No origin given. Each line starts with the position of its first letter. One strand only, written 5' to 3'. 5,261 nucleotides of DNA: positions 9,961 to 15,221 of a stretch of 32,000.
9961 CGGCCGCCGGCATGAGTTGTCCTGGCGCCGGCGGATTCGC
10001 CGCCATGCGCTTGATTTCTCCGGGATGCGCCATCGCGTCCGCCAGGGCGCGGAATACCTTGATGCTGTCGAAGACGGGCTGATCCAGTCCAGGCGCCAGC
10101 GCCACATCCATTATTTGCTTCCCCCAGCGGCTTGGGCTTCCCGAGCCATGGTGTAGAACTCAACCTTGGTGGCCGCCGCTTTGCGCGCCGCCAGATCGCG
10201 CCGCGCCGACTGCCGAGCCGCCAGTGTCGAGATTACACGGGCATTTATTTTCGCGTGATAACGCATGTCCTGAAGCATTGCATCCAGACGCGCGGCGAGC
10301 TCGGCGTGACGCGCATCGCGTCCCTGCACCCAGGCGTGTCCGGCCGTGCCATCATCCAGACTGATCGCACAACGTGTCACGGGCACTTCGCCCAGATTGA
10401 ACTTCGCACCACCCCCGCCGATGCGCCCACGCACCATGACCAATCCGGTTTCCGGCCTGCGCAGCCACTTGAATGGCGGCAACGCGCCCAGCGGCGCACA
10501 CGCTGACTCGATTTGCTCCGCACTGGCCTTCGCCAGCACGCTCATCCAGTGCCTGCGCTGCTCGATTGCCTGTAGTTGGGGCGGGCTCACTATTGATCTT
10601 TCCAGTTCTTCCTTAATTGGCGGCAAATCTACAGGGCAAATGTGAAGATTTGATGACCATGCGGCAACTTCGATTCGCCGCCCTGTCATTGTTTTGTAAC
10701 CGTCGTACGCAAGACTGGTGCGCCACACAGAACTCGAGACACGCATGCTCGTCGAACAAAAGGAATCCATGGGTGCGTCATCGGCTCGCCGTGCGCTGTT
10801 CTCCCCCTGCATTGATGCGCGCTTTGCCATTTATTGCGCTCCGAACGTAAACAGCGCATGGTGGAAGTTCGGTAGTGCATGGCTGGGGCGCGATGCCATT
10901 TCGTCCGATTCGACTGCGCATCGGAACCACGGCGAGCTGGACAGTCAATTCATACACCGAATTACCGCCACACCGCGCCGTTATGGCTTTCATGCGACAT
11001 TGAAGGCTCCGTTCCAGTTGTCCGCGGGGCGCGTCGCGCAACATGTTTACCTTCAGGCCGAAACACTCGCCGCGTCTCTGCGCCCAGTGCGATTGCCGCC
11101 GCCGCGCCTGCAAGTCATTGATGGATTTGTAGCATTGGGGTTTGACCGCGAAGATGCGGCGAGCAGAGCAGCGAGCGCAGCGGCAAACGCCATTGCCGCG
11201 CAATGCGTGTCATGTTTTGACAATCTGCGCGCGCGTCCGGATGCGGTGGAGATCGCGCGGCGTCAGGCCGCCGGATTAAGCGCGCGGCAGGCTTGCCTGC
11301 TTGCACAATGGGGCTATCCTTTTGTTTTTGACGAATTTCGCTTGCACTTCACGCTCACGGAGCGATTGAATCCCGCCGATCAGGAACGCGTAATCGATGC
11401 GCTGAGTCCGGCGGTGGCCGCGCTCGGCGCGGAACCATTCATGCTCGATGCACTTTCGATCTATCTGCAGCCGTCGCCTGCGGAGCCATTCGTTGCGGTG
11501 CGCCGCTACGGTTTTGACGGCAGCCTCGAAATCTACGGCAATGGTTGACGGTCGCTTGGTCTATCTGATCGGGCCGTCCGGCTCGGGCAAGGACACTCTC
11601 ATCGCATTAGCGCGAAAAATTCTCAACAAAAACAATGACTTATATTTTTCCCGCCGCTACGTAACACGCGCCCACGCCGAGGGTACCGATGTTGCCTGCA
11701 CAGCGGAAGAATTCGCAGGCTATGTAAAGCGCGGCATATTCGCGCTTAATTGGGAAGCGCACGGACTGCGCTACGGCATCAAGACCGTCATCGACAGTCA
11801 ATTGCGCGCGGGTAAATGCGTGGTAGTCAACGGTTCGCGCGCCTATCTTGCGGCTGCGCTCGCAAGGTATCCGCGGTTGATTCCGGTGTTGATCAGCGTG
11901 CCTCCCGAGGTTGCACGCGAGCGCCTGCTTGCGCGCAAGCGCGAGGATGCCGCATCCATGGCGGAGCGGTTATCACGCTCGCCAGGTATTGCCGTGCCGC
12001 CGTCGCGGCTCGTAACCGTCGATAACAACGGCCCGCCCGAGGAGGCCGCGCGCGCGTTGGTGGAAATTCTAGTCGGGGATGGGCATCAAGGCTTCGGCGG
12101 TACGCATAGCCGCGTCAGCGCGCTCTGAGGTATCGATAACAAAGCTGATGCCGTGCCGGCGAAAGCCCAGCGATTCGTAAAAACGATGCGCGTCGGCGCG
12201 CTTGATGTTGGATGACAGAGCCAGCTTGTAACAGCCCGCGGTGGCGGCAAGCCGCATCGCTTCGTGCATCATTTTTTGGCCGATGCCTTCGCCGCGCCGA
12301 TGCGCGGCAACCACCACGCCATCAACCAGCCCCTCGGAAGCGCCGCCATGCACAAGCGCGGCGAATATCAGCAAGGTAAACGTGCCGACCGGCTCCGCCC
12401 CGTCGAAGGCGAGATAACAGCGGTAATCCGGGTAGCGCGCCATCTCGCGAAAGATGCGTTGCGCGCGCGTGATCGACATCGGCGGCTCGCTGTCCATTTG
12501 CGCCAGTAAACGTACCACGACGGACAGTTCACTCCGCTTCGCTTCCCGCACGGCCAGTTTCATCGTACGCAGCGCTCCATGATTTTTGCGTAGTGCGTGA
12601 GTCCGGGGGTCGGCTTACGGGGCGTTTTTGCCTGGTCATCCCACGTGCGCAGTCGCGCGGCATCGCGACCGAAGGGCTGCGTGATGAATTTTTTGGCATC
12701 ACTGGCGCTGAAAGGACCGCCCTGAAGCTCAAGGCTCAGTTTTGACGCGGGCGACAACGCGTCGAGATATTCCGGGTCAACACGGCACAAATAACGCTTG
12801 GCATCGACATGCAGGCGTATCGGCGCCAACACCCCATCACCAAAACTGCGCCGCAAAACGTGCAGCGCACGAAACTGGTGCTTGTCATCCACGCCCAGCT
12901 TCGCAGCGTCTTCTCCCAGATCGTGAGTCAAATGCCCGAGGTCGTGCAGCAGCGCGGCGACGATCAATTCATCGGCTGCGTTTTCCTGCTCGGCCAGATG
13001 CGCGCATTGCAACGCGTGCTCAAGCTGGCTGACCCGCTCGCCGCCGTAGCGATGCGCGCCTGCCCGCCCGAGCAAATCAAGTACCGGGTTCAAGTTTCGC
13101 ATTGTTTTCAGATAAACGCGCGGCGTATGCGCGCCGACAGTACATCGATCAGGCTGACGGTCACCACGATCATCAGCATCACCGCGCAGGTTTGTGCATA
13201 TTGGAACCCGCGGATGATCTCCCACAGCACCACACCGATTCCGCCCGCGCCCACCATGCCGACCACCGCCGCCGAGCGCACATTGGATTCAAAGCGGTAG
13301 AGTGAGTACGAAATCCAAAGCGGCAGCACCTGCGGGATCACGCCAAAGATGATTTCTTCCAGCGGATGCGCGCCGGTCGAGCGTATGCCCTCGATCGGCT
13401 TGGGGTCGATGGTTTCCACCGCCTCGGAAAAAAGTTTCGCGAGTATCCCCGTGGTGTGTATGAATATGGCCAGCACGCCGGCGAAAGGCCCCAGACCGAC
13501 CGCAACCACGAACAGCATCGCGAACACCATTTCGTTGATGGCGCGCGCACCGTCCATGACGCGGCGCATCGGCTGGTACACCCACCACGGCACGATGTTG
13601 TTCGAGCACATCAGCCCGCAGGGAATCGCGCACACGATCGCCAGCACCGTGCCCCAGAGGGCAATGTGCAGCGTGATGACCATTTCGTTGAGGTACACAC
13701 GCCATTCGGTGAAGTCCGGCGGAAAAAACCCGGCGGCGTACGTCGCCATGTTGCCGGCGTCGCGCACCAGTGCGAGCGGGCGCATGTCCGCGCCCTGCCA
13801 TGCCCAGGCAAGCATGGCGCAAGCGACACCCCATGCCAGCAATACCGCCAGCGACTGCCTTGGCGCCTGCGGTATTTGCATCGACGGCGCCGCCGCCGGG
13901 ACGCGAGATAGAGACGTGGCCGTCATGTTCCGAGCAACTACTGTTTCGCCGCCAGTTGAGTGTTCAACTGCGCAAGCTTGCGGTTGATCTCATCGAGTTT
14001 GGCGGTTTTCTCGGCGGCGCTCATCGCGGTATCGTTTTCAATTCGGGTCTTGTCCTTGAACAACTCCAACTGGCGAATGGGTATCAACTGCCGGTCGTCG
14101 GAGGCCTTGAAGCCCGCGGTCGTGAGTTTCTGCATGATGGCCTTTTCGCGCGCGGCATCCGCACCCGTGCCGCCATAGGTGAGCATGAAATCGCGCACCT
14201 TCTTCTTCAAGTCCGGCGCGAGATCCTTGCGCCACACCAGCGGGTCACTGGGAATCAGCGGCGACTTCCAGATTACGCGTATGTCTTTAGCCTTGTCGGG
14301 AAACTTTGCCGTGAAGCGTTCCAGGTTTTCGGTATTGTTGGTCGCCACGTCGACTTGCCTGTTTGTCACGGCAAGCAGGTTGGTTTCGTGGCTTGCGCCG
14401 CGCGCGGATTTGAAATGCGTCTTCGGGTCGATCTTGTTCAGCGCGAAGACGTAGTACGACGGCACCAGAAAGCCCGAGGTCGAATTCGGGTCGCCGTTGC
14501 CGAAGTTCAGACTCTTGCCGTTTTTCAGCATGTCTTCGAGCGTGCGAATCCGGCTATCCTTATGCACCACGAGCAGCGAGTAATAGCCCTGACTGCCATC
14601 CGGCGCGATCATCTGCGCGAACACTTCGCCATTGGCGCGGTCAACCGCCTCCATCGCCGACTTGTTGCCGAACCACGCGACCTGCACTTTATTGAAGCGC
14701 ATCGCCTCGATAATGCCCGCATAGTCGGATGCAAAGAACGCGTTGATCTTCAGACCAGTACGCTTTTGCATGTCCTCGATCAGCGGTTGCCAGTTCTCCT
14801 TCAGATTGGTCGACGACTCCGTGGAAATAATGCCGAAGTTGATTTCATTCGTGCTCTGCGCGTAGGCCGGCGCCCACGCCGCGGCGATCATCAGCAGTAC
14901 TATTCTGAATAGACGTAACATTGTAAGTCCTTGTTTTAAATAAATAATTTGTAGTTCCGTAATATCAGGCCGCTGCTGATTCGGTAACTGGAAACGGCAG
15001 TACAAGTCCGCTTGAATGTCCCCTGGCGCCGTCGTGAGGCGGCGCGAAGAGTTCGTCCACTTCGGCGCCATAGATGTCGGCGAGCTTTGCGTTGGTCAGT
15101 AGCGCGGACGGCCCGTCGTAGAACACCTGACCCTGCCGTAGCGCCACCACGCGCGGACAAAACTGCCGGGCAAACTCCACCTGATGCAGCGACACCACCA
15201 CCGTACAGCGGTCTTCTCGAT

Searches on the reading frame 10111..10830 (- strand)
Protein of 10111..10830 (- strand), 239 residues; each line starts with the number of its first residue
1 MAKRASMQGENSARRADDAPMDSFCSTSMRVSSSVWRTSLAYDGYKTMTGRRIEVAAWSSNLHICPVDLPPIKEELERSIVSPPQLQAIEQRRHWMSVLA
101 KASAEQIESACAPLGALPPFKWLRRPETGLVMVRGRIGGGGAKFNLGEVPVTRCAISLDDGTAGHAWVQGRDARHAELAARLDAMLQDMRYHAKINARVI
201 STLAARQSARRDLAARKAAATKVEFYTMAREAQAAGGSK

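Call 7: search_protein_families(library=pfam, proteins=[window:10111-10830:-], max_evalue=0.001)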
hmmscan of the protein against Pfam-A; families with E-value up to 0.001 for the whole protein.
window:10111-10830:- (239 aa): 1 family
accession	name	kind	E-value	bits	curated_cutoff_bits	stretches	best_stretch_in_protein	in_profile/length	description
PF06754.17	PhnG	-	5.5e-52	176.1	32.4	1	91-230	2-141/142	Phosphonate metabolism protein PhnG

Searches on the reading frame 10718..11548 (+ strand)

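Call 75: search_protein_families(library=pfam, proteins=[window:10718-11548:+], max_evalue=0.01)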
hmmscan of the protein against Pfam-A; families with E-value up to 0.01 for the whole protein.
window:10718-11548:+ (276 aa): 3 families
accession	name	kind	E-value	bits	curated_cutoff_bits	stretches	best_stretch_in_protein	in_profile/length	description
PF06299.18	DUF1045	-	7.7e-43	146.7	24.3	1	94-258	1-158/159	Protein of unknown function (DUF1045)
PF02834.22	LigT_PEase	-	0.00024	21.7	23.3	0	182-255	6-81/87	LigT like Phosphoesterase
PF13563.12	2_5_RNA_ligase2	-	0.0051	17.3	27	0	162-248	59-145/152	2'-5' RNA ligase superfamily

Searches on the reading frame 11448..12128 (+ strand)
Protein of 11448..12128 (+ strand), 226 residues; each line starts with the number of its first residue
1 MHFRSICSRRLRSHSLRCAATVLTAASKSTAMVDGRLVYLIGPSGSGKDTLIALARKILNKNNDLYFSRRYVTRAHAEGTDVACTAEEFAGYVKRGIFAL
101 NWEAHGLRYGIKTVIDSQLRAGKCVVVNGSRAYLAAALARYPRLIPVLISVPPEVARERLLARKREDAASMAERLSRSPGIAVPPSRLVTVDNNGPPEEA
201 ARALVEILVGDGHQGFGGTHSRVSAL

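Call 7: search_protein_families(library=pfam, proteins=[window:11448-12128:+], max_evalue=0.001)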
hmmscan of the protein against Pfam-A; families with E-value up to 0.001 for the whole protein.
window:11448-12128:+ (226 aa): 2 families
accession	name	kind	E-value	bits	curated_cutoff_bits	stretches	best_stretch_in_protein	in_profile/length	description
PF13671.12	AAA_33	-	4.2e-05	24.3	27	1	37-169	1-125/143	AAA domain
PF13238.12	AAA_18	-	0.00034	21.5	29.4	1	39-168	2-116/128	AAA domain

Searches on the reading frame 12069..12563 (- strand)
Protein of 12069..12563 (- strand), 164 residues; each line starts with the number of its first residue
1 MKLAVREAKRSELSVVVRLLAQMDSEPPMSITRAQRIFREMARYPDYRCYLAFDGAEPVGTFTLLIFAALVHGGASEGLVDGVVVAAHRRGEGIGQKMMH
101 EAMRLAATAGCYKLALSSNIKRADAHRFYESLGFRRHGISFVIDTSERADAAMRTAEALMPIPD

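Call 7: search_protein_families(library=pfam, proteins=[window:12069-12563:-], max_evalue=0.001)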
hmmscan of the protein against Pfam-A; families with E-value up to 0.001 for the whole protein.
window:12069-12563:- (164 aa): 4 families
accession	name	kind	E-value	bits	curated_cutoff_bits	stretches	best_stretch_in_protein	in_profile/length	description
PF00583.31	Acetyltransf_1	-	1.2e-14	55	20.7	1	31-134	17-116/116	Acetyltransferase (GNAT) family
PF13508.13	Acetyltransf_7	-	1.7e-12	48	27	1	46-135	2-83/84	Acetyltransferase (GNAT) domain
PF13527.13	Acetyltransf_9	-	3.5e-08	33.9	25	1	5-134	2-124/127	Acetyltransferase (GNAT) domain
PF13673.13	Acetyltransf_10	-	2.9e-07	31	23.6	1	38-139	22-112/128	Acetyltransferase (GNAT) domain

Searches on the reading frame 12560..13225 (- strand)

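Call 7: search_protein_families(library=pfam, proteins=[window:12560-13225:-], max_evalue=0.001)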
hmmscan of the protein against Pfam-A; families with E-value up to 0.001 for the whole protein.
window:12560-13225:- (221 aa): 1 family
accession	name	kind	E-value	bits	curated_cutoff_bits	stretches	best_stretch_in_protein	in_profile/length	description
PF01966.28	HD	-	3.5e-05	24.5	22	1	69-143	3-89/116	HD domain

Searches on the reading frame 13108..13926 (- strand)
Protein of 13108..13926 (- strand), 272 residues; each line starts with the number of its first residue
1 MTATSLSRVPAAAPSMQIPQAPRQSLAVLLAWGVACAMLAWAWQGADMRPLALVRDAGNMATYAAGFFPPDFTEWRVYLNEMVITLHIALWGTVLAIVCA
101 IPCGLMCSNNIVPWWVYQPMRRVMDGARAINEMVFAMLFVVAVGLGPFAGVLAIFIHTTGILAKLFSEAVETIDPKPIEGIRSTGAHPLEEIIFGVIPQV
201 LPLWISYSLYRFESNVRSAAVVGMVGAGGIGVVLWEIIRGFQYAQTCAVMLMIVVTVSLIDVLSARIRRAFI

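Call 7: search_protein_families(library=pfam, proteins=[window:13108-13926:-], max_evalue=0.001)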
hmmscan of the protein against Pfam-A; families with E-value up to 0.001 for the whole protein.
window:13108-13926:- (272 aa): 1 family
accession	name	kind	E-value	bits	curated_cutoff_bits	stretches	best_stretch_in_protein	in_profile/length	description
PF00528.27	BPD_transp_1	-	4.3e-20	72.7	26.4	1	100-271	1-178/184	Binding-protein-dependent transport system inner membrane component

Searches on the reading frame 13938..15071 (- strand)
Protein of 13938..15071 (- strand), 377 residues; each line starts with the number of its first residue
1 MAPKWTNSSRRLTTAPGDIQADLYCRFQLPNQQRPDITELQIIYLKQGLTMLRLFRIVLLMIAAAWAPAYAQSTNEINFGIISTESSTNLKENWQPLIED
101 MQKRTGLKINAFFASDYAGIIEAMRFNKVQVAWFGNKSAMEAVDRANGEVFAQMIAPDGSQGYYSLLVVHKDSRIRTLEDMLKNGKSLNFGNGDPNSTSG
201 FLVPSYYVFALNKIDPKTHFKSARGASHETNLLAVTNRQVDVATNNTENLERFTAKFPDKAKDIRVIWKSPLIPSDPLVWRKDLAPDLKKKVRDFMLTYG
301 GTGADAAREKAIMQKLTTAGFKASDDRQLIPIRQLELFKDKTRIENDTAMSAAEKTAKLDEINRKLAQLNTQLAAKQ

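Call 7: search_protein_families(library=pfam, proteins=[window:13938-15071:-], max_evalue=0.001)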
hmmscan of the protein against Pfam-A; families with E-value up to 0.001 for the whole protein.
window:13938-15071:- (377 aa): 1 family
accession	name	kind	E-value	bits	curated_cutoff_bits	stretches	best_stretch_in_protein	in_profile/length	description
PF12974.12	Phosphonate-bd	-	1.6e-76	257.3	27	1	79-328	1-241/242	ABC transporter, phosphonate, periplasmic substrate-binding protein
